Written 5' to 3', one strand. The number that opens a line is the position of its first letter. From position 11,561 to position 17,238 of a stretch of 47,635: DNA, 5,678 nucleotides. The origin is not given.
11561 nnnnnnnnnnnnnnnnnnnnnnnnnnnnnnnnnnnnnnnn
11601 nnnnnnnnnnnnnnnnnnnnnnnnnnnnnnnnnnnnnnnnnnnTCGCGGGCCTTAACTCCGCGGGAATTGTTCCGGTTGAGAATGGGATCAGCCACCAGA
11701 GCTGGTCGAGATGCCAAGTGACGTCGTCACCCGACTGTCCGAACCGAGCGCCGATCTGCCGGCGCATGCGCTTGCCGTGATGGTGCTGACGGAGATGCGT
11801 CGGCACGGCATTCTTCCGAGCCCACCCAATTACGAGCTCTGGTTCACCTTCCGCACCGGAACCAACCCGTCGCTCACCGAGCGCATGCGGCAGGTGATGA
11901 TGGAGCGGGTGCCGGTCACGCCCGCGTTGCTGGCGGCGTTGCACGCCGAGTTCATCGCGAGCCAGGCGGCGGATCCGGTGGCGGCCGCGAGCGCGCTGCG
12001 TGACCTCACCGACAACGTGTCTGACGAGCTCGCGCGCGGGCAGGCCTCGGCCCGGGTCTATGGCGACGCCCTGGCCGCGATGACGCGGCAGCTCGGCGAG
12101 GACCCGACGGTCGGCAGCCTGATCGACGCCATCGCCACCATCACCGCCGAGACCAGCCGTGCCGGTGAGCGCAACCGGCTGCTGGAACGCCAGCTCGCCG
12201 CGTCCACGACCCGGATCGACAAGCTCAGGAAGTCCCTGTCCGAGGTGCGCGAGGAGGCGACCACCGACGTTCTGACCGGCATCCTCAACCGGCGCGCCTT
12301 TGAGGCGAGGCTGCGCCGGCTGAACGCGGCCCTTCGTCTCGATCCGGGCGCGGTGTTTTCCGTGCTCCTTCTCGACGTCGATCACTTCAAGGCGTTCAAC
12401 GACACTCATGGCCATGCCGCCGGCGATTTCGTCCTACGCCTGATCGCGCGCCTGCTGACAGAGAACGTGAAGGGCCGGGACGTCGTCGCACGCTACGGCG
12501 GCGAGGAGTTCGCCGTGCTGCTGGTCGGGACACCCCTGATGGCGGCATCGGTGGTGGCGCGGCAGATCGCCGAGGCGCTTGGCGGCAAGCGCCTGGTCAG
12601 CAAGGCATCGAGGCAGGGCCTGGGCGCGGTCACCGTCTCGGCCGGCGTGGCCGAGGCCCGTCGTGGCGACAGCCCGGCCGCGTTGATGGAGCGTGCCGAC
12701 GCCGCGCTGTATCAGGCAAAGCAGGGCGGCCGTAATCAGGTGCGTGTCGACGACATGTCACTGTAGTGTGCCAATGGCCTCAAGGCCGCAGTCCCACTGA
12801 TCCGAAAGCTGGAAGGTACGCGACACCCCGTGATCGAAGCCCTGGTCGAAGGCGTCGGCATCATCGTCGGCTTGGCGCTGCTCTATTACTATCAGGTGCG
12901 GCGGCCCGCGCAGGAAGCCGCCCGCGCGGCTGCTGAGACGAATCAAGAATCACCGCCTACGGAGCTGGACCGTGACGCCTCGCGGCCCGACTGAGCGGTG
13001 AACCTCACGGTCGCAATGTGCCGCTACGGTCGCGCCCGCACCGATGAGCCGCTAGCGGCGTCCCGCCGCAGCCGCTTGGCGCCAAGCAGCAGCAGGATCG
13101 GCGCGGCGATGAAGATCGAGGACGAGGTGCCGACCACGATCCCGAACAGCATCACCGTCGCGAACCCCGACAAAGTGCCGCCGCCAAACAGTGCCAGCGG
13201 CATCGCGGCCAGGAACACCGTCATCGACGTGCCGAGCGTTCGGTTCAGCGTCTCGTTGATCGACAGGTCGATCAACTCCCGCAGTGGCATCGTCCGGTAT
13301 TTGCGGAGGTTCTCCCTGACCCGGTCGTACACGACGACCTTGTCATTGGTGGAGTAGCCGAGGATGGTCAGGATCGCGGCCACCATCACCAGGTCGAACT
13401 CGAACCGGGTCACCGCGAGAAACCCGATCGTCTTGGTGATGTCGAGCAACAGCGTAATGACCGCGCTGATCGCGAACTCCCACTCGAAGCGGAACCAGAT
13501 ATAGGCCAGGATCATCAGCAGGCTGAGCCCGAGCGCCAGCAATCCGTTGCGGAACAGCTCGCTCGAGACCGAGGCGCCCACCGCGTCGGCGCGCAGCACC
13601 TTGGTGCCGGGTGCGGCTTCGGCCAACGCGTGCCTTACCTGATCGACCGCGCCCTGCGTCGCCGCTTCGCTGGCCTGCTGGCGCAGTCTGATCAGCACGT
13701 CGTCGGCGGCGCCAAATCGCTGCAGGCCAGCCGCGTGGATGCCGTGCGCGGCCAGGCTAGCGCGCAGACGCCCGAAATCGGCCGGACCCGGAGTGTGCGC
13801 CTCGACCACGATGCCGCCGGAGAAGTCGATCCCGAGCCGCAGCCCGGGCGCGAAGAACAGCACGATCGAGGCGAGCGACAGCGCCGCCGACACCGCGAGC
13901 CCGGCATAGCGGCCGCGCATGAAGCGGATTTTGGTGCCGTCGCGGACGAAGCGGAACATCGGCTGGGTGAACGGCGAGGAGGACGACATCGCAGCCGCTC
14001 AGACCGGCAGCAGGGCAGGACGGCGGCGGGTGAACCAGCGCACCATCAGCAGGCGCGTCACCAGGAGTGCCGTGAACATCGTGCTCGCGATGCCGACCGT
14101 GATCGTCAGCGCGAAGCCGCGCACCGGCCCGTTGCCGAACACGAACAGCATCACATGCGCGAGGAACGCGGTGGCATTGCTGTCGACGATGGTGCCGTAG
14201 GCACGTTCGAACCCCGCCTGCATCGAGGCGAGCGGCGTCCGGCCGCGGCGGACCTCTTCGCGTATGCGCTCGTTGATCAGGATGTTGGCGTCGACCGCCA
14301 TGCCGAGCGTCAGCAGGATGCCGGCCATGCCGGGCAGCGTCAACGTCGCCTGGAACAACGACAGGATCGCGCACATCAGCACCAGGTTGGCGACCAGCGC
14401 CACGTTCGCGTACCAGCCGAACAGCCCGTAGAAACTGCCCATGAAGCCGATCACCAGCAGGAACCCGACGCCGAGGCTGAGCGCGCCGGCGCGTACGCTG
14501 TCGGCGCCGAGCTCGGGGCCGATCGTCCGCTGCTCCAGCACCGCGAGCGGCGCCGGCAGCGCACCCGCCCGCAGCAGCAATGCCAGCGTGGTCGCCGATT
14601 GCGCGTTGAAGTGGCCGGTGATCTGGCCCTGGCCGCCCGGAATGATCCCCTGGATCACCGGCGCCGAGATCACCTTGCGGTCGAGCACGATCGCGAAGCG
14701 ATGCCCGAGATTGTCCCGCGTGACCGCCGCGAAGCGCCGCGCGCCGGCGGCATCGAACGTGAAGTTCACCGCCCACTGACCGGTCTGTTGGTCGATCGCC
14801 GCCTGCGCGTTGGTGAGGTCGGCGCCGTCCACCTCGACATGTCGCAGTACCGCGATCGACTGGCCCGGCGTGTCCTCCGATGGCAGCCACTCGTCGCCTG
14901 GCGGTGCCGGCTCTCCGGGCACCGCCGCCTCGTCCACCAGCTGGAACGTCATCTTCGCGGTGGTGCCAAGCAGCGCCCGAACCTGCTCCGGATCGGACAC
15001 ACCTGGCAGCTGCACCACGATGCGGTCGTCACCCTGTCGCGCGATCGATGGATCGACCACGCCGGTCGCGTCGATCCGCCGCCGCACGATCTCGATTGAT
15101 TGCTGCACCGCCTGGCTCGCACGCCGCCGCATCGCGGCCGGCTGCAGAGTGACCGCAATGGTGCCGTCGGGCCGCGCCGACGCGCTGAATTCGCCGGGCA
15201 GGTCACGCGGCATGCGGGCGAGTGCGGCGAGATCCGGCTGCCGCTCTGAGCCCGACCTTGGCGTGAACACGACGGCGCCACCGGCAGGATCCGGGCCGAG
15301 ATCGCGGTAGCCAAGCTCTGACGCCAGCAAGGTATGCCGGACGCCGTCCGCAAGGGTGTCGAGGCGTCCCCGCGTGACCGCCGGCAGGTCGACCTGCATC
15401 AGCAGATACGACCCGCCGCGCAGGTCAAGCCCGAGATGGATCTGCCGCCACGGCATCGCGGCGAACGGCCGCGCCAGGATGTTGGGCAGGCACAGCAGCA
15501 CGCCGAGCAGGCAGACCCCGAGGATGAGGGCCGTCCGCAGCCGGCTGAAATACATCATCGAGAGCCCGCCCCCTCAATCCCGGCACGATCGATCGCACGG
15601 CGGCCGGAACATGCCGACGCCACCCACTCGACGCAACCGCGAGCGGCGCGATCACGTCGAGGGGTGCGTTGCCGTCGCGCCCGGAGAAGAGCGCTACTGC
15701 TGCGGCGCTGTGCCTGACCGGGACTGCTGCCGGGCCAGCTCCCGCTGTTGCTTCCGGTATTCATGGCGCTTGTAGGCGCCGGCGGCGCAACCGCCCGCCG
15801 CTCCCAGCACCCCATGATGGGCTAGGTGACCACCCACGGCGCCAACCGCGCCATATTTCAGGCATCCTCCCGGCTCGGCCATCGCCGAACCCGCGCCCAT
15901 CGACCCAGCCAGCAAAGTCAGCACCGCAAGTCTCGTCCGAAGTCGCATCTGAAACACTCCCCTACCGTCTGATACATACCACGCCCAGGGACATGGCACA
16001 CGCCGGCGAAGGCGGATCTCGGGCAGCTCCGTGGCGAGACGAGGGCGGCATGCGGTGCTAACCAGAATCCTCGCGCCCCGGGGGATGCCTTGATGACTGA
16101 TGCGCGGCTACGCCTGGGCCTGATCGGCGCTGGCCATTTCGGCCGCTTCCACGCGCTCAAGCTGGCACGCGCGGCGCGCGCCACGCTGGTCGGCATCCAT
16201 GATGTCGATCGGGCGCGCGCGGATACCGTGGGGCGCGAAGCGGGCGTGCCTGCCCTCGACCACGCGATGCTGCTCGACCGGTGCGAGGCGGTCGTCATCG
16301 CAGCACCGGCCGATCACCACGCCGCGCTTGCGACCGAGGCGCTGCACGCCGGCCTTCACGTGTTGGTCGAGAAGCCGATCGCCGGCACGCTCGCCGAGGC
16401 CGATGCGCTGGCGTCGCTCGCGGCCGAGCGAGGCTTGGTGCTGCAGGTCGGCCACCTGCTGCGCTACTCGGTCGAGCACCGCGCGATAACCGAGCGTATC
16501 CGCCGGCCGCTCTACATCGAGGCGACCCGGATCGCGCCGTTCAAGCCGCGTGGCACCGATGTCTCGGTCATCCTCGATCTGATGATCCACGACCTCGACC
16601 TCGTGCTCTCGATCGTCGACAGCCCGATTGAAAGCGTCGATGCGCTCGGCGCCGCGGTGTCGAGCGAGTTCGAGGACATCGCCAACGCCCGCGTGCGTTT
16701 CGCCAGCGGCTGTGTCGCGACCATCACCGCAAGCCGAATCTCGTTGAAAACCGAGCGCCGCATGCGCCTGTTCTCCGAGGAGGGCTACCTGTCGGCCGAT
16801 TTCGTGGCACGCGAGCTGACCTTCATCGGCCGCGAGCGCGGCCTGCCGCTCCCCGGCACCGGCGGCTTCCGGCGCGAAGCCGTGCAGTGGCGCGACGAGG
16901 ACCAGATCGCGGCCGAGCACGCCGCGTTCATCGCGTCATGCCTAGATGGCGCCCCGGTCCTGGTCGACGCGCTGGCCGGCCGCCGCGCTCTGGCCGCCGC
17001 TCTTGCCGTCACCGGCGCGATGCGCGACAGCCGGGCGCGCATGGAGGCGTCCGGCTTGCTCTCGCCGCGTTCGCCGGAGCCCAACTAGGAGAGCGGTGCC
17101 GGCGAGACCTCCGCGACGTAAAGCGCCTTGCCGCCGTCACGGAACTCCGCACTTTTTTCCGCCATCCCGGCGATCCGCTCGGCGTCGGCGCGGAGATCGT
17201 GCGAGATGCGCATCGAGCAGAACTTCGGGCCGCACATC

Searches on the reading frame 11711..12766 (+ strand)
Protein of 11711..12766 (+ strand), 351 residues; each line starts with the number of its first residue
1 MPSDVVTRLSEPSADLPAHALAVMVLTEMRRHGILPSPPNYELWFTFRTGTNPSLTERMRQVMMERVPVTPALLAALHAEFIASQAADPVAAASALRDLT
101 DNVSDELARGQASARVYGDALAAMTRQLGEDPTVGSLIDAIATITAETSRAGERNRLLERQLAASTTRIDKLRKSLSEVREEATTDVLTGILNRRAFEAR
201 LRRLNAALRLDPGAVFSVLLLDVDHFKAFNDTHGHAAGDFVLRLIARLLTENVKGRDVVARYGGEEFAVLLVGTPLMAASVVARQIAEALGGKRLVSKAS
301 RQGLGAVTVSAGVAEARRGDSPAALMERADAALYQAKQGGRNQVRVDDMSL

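Call 9: search_protein_families(library=pfam, proteins=[window:11711-12766:+], max_evalue=0.001)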
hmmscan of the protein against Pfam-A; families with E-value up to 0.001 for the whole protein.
window:11711-12766:+ (351 aa): 2 families
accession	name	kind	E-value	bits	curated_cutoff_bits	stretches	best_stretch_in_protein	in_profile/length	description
PF00990.26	GGDEF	-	4.6e-42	144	23.8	1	183-343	1-161/161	Diguanylate cyclase, GGDEF domain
PF11760.13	CbiG_N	-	0.00048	20.5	25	0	234-300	15-81/82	Cobalamin synthesis G N-terminal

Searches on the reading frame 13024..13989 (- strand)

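Call 7: search_protein_families(library=pfam, proteins=[window:13024-13989:-], max_evalue=0.001)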
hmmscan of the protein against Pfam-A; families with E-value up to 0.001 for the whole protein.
window:13024-13989:- (321 aa): 2 families
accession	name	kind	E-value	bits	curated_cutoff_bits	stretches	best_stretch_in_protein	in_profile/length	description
PF02355.23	SecD_SecF_C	-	1.1e-65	221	20.5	1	119-303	3-187/189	Protein export membrane protein SecD/SecF, C-terminal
PF07549.19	Sec_GG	-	6.9e-06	25.9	20.3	1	43-63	1-21/28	SecD/SecF GG Motif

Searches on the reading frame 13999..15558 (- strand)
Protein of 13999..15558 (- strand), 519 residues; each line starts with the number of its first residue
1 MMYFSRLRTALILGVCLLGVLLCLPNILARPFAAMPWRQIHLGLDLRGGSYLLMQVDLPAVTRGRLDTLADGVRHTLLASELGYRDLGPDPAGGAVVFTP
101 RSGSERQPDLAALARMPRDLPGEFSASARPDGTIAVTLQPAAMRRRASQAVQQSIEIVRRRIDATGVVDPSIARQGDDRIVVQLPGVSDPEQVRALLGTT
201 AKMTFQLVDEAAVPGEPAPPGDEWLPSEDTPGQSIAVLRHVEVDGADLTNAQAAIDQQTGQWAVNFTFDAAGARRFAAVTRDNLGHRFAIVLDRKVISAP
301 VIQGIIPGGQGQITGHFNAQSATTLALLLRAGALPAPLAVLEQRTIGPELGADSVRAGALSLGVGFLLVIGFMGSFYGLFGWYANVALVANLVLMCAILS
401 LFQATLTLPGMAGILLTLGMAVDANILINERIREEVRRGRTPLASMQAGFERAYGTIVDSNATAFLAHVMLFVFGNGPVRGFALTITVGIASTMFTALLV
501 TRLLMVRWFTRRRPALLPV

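Call 7: search_protein_families(library=pfam, proteins=[window:13999-15558:-], max_evalue=0.001)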
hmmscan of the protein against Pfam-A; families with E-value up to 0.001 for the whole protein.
window:13999-15558:- (519 aa): 6 families
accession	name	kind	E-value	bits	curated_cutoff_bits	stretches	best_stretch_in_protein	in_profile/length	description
PF22599.2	SecDF_P1_head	-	1.2e-41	141.6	27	1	223-336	2-114/114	SecDF, P1 head subdomain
PF21760.3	SecD_1st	-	3.3e-26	90.9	27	1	151-210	1-60/60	Protein translocase subunit SecDF, P1 domain, N-terminal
PF02355.23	SecD_SecF_C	-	3.1e-19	69.6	20.5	1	341-507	16-185/189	Protein export membrane protein SecD/SecF, C-terminal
PF03176.21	MMPL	-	1.6e-06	27.8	20.5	1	389-500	184-294/333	MMPL family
PF07549.19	Sec_GG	-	0.00039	20.3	20.3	1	39-57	7-25/28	SecD/SecF GG Motif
PF00873.25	ACR_tran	-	0.00096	17.4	28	0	392-501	367-482/1021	AcrB/AcrD/AcrF family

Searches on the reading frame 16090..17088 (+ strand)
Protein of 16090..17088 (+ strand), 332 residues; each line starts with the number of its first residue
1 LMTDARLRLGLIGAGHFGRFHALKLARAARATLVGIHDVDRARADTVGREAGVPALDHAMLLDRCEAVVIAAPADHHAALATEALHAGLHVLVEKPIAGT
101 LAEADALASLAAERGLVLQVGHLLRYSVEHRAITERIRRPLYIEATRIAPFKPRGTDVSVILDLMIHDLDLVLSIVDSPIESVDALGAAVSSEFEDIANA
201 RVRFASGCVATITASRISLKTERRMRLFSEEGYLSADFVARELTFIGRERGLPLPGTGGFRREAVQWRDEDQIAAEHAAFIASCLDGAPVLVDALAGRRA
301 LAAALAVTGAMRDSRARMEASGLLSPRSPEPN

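Call 7: search_protein_families(library=pfam, proteins=[window:16090-17088:+], max_evalue=0.001)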
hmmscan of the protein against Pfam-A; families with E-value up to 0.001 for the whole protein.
window:16090-17088:+ (332 aa): 4 families
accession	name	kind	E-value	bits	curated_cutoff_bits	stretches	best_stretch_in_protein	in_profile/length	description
PF01408.29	GFO_IDH_MocA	-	4e-25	89.3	24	1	8-122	2-120/120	Oxidoreductase family, NAD-binding Rossmann fold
PF22725.1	GFO_IDH_MocA_C3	-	1e-12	48.6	27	1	158-234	43-123/124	GFO/IDH/MocA C-terminal domain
PF02894.22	GFO_IDH_MocA_C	-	8.5e-06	26.2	22.9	0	159-219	41-106/218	Oxidoreductase family, C-terminal alpha/beta domain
PF03807.23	F420_oxidored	-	0.00085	20.3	21.6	0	8-84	1-79/94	NADP oxidoreductase coenzyme F420-dependent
